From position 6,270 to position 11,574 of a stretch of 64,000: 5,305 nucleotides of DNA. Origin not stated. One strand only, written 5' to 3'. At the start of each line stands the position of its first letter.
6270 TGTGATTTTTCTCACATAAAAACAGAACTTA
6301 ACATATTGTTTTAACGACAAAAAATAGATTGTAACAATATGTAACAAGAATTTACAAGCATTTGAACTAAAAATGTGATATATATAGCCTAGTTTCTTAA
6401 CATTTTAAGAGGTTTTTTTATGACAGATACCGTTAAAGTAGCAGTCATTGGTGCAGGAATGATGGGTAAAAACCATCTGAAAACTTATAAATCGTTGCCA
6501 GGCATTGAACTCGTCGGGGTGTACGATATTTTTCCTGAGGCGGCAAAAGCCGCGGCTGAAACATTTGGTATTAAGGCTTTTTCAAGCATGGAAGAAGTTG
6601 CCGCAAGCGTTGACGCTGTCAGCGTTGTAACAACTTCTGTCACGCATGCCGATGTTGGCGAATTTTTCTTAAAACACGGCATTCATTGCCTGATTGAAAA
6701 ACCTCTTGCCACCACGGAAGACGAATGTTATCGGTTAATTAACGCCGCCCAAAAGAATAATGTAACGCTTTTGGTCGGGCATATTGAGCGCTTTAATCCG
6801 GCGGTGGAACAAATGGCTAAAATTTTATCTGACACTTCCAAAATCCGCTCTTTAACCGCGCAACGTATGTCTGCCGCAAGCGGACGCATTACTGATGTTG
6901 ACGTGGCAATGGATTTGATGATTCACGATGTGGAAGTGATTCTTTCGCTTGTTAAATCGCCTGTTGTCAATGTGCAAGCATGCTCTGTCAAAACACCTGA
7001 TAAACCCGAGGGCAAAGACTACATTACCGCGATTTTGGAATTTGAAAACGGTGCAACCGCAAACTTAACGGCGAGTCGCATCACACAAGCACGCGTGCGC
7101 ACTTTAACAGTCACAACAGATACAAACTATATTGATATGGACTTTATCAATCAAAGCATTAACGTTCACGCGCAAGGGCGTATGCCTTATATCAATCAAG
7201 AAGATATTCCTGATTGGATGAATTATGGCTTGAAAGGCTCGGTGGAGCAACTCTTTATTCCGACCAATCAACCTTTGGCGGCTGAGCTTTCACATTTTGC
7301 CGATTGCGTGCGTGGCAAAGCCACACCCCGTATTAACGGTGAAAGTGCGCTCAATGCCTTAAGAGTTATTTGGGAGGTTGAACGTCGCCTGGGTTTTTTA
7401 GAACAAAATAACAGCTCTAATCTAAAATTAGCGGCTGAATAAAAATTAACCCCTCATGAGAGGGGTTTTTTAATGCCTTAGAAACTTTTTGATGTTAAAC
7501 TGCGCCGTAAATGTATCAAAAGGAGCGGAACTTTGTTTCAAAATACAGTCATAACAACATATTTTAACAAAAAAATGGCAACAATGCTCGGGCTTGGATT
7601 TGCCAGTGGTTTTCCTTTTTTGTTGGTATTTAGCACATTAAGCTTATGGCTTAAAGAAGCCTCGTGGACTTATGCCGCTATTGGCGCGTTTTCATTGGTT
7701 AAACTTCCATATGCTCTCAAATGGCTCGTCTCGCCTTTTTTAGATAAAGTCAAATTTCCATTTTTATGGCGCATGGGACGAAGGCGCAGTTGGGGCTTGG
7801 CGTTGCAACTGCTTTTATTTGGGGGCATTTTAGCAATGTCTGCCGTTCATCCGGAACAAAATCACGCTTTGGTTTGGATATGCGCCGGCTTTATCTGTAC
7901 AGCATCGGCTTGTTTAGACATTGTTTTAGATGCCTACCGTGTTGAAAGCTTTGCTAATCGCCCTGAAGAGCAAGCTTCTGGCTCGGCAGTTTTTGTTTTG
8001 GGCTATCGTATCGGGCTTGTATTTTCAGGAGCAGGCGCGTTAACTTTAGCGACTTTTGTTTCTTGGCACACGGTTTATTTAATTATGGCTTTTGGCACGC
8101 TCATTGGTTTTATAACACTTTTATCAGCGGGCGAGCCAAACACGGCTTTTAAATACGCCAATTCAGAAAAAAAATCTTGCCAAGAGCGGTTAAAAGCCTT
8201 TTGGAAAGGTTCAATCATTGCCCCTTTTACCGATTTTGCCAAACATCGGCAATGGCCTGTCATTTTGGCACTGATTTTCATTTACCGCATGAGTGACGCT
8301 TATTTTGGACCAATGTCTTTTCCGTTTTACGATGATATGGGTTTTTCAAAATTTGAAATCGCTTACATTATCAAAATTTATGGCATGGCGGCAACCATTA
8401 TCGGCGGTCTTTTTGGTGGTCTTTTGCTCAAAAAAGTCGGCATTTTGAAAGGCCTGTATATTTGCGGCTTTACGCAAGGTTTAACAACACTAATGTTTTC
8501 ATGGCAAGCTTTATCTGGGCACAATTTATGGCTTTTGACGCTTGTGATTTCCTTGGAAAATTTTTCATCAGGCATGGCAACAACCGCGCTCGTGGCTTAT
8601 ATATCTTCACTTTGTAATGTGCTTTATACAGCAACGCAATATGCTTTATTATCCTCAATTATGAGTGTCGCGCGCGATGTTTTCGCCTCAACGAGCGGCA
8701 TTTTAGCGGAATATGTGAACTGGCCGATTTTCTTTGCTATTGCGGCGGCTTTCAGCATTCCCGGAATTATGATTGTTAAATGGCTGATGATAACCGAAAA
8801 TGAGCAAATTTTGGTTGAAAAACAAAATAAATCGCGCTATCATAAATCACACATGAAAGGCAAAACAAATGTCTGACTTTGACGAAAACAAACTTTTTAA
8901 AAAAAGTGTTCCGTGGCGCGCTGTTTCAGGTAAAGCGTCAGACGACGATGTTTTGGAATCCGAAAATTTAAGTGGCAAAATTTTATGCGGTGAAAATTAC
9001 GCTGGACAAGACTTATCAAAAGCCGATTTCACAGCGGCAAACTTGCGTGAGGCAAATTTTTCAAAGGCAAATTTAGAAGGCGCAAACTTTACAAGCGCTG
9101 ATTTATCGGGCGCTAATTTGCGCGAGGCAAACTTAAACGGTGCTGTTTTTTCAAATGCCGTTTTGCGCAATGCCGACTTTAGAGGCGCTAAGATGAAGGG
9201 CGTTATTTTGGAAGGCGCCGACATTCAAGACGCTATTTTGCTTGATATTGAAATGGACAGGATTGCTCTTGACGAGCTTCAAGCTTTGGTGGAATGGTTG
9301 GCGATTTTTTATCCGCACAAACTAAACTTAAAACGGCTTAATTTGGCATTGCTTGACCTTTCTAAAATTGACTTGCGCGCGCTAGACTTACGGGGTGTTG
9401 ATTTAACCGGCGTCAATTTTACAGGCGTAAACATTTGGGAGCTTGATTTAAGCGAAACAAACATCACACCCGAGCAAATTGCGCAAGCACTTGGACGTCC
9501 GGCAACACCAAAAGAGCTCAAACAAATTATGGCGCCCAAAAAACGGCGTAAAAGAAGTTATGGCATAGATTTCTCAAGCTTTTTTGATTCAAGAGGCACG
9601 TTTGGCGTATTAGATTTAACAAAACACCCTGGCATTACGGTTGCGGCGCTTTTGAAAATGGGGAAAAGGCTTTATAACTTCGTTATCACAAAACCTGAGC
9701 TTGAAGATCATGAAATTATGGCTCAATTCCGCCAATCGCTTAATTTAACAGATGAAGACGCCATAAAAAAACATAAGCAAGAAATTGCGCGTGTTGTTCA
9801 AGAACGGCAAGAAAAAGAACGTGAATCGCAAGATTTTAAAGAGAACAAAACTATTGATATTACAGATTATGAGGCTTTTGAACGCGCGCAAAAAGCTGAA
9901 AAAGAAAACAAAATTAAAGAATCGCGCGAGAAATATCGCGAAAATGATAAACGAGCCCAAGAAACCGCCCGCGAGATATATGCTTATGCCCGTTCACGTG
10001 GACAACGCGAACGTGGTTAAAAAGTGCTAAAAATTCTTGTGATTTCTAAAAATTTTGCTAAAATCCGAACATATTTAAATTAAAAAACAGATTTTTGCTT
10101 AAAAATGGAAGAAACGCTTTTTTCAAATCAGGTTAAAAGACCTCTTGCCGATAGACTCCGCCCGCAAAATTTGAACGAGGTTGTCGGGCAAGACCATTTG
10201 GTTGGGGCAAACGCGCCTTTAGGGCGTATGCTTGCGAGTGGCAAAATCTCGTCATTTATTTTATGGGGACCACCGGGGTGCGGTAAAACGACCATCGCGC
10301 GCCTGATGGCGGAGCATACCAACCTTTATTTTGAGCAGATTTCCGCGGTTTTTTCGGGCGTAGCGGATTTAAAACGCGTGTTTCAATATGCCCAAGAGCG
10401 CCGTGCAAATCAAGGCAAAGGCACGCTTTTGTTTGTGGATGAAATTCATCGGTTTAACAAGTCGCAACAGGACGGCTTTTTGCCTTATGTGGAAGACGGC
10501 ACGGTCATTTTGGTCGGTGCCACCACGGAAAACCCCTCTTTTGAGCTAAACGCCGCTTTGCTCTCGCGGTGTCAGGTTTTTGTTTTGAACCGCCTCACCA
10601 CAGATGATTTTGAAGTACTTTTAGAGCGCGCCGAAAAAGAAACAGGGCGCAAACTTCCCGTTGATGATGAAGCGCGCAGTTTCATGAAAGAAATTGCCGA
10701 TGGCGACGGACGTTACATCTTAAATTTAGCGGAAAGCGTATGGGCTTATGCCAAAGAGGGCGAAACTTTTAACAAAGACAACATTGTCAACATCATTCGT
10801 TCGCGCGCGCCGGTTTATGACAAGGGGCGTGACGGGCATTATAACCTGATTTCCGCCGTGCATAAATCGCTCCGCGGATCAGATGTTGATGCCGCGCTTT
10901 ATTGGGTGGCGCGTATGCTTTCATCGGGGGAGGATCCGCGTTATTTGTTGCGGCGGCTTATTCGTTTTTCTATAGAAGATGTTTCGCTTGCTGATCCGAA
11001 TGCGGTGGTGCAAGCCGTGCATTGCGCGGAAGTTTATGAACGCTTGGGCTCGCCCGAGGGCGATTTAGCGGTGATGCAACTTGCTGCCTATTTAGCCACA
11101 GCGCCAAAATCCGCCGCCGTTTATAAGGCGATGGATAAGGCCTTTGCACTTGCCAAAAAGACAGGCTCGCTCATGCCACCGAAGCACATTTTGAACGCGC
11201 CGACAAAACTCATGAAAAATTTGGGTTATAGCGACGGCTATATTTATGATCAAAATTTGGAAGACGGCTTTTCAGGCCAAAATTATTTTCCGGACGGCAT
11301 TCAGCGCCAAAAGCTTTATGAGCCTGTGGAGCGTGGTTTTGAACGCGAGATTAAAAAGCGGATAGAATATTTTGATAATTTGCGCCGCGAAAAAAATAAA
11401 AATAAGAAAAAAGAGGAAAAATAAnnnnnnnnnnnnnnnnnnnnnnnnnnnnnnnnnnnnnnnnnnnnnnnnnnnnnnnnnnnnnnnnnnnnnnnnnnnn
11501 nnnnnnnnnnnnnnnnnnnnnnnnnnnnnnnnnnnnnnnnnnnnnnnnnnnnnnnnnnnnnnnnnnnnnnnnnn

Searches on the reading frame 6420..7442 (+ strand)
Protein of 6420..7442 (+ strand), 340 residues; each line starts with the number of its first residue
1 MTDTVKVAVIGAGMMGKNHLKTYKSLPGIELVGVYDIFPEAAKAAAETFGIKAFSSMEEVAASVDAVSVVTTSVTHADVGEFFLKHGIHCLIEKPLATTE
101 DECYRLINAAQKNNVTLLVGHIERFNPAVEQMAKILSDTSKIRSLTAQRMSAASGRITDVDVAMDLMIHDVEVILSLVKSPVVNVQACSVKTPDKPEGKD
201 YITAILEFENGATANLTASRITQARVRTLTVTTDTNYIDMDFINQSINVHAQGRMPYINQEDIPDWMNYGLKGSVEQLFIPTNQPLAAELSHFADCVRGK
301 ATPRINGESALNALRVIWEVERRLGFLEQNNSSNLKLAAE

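Call 15: search_protein_families(library=ncbifam, proteins=[window:6420-7442:+])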
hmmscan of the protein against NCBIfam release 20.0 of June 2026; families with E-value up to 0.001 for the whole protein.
window:6420-7442:+ (340 aa): 12 families
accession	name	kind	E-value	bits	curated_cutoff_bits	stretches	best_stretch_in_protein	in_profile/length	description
NF040723.1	UDP-GlcNAcDh_Arch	equivalog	6.1e-66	223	450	1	5-317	1-294/302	UDP-N-acetylglucosamine 3-dehydrogenase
TIGR04380.1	myo_inos_iolG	equivalog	1.4e-29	103.1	355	1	5-221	2-232/330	inositol 2-dehydrogenase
NF052679.1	InsChiInosDhIolG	equivalog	8.3e-20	71.1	540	1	4-194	2-201/343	bifunctional inositol 2-dehydrogenase/D-chiro-inositol 1-dehydrogenase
NF052479.1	LevoglcsnDh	equivalog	3.7e-16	58.8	650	1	4-144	3-153/386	levoglucosan dehydrogenase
NF041392.1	XylDh_Gfo6_Halo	equivalog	2.7e-11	42.9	350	1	59-138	78-157/350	D-xylose 1-dehydrogenase Gfo6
NF058561.1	BT_2158_fam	equivalog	2.6e-09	36.2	750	1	2-136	33-169/487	glycoside 3-dehydrogenase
TIGR01761.1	thiaz-red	subfamily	4.3e-09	36.3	188.8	1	4-140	3-139/350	thiazolinyl imide reductase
NF008607.0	PRK11579.1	subfamily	2.5e-07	30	330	1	1-139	1-140/346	oxidoreductase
NF058563.1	BT_2159_fam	equivalog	1.2e-05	24.5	650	1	5-119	1-118/350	disaccharide 3-dehydrogenase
NF004793.0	PRK06141.1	equivalog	6.3e-05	22.1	322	1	3-89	124-214/314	bifunctional Delta(1)-pyrroline-2-carboxylate/Delta(1)-piperideine-2-carboxylate reductase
NF045492.1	HydPropCoALig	equivalog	0.00058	18.3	1300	1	6-92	256-340/700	3-hydroxypropionate--CoA ligase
NF005762.1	PRK07589.1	equivalog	0.00091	18.3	350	0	3-79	127-208/334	ornithine cyclodeaminase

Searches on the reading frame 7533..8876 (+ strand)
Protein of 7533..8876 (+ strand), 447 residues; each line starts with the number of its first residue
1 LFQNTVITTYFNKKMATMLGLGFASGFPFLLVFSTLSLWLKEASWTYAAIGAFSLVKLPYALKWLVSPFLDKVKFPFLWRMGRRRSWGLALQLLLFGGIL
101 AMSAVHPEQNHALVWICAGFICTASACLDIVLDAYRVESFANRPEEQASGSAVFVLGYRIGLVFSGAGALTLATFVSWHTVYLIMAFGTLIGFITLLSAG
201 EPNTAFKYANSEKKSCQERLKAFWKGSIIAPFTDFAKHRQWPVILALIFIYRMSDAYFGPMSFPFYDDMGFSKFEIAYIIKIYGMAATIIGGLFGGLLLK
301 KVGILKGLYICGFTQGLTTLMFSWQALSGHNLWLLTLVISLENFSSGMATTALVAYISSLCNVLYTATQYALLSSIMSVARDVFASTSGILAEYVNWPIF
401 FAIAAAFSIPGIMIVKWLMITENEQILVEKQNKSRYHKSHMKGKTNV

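Call 15: search_protein_families(library=ncbifam, proteins=[window:7533-8876:+])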
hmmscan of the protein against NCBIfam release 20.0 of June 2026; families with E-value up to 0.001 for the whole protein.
window:7533-8876:+ (447 aa): 4 families
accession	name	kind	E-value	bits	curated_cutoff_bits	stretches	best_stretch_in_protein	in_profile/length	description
TIGR00901.2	2A0125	subfamily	7.6e-132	439.9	350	1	10-417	1-416/417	AmpG family muropeptide MFS transporter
NF008867.0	PRK11902.1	equivalog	8.1e-79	265.5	656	1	5-419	5-404/419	muropeptide transporter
NF008238.0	PRK11010.1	equivalog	3.2e-75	253.8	756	1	6-418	5-402/492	muropeptide MFS transporter AmpG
TIGR02718.1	sider_RhtX_FptX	subfamily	1e-33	116.9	356.15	1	15-418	3-390/390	RhtX/FptX family siderophore transporter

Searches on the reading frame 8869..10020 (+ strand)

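Call 15: search_protein_families(library=ncbifam, proteins=[window:8869-10020:+])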
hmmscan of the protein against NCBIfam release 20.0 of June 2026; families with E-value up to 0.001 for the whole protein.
window:8869-10020:+ (383 aa): 17 families
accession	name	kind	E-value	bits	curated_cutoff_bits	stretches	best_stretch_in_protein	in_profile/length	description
NF052603.1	penta_Alr5209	equivalog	3.3e-23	81.9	125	2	51-136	12-97/113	Alr5209 family pentapeptide repeat protein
NF047416.1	penta_HetL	equivalog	8.4e-21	74.4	260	1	33-129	29-125/218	heterocyst differentiation pentapeptide repeat protein HetL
NF011744.0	PRK15197.1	equivalog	1e-19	70.8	274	1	33-140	155-262/291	SPI-2 type III secretion system effector PipB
NF011743.0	PRK15196.1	equivalog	6.6e-14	51.6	354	1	33-129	153-244/350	type III secretion system effector PipB2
NF000349.1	mfpA_AE000516.2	equivalog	1.7e-10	41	360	1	50-201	5-151/183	pentapeptide repeat protein MfpA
NF033086.2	penta_rpt_Qnr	equivalog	2.6e-10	40.4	240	1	46-101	45-100/211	Qnr family pentapeptide repeat protein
NF000420.1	penta_rpt_QnrB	exception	1.7e-09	38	460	1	34-114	20-106/214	QnrB family quinolone resistance pentapeptide repeat protein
NF033900.0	T4SS_IcmE_DotG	equivalog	1.7e-09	36.4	750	1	43-110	297-617/1008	type IVB secretion system protein DotG/IcmE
NF012152.0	penta_rpt_QnrC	exception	2.4e-09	37.5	500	1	39-123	8-98/221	QnrC family quinolone resistance pentapeptide repeat protein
NF000071.4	penta_rpt_QnrA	exception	2.8e-09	37.1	450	1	39-185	54-200/218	QnrA family quinolone resistance pentapeptide repeat protein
NF033375.2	penta_rpt_QnrE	exception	6.8e-09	36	480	1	38-113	24-105/214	QnrE family quinolone resistance pentapeptide repeat protein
NF000056.3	penta_rpt_QnrS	exception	1.3e-08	34.8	460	1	48-116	53-136/218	QnrS family quinolone resistance pentapeptide repeat protein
NF000421.1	penta_rpt_QnrVC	exception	5.1e-08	33.1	460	1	48-101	53-106/218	QnrVC family quinolone resistance pentapeptide repeat protein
NF000139.2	penta_rpt_QnrD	exception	5.7e-08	33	425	1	54-200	40-192/214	QnrD family quinolone resistance pentapeptide repeat protein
NF038182.1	penta_rpt_SmQnr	exception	8.5e-08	32.3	460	1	34-90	142-198/215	SmQnr family pentapeptide repeat protein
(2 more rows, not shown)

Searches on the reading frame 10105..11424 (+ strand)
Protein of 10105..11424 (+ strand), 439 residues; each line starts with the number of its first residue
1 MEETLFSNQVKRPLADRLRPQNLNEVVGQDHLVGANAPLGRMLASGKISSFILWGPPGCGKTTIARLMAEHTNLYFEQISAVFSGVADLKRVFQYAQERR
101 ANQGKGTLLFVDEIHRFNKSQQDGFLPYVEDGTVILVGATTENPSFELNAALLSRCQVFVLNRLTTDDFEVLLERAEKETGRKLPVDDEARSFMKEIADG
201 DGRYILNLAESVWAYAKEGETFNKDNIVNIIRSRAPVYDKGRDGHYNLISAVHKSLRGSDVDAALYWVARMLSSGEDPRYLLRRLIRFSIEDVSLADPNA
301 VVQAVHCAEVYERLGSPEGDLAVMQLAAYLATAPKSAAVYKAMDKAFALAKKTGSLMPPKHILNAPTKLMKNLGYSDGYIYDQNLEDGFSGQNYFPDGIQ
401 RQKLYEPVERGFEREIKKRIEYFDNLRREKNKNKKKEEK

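Call 15: search_protein_families(library=ncbifam, proteins=[window:10105-11424:+])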
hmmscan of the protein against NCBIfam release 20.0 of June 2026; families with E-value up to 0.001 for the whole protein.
window:10105-11424:+ (439 aa): 63 families (the best 25 are shown)
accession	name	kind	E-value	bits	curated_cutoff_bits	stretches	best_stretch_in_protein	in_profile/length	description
NF009881.0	PRK13341.1-2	equivalog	5.2e-120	401.5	651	1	8-421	12-432/736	AAA family ATPase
NF009883.0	PRK13341.1-4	equivalog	1.9e-109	366.6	668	1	10-420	17-434/729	AAA family ATPase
NF009882.0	PRK13341.1-3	equivalog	8.7e-98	328.2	1197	1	9-416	15-429/734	AAA family ATPase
NF009880.0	PRK13341.1-1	equivalog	1.3e-88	297.8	891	1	11-421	5-403/599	AAA family ATPase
NF011289.0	PRK14700.1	equivalog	1.7e-57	194.9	570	1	126-425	1-296/300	recombination factor protein RarA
TIGR02397.1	dnaX_nterm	equivalog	2.8e-21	76.2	250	2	13-73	3-61/355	DNA polymerase III subunit gamma/tau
TIGR02903.1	spore_lon_C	equivalog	8.4e-17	60.9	678.8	2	7-72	137-199/615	Lon family ATP-dependent protease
NF011512.0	PRK14950.1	equivalog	1.1e-15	57.8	593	2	17-73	9-63/585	DNA polymerase III subunits gamma and tau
NF004549.0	PRK05896.1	equivalog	1.2e-15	57.3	578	2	110-218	124-230/642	DNA polymerase III subunits gamma and tau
NF004046.1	PRK05563.1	equivalog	2.9e-15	56.2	400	2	108-290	121-289/567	DNA polymerase III subunit gamma/tau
NF011523.0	PRK14962.1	equivalog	7.1e-15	54.7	576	2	85-219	98-229/474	DNA polymerase III subunits gamma and tau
NF011524.0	PRK14963.1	equivalog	1.8e-14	53.7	601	2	16-73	6-61/647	DNA polymerase III subunits gamma and tau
NF005171.0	PRK06645.1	equivalog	4.9e-14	51.7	614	1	82-229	108-252/509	DNA polymerase III subunits gamma and tau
NF011531.0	PRK14971.1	equivalog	5.5e-14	51.9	685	2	102-222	118-236/614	DNA polymerase III subunit gamma/tau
NF006585.0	PRK09111.1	equivalog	5.7e-14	51.7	604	2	12-77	28-91/616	DNA polymerase III subunit gamma/tau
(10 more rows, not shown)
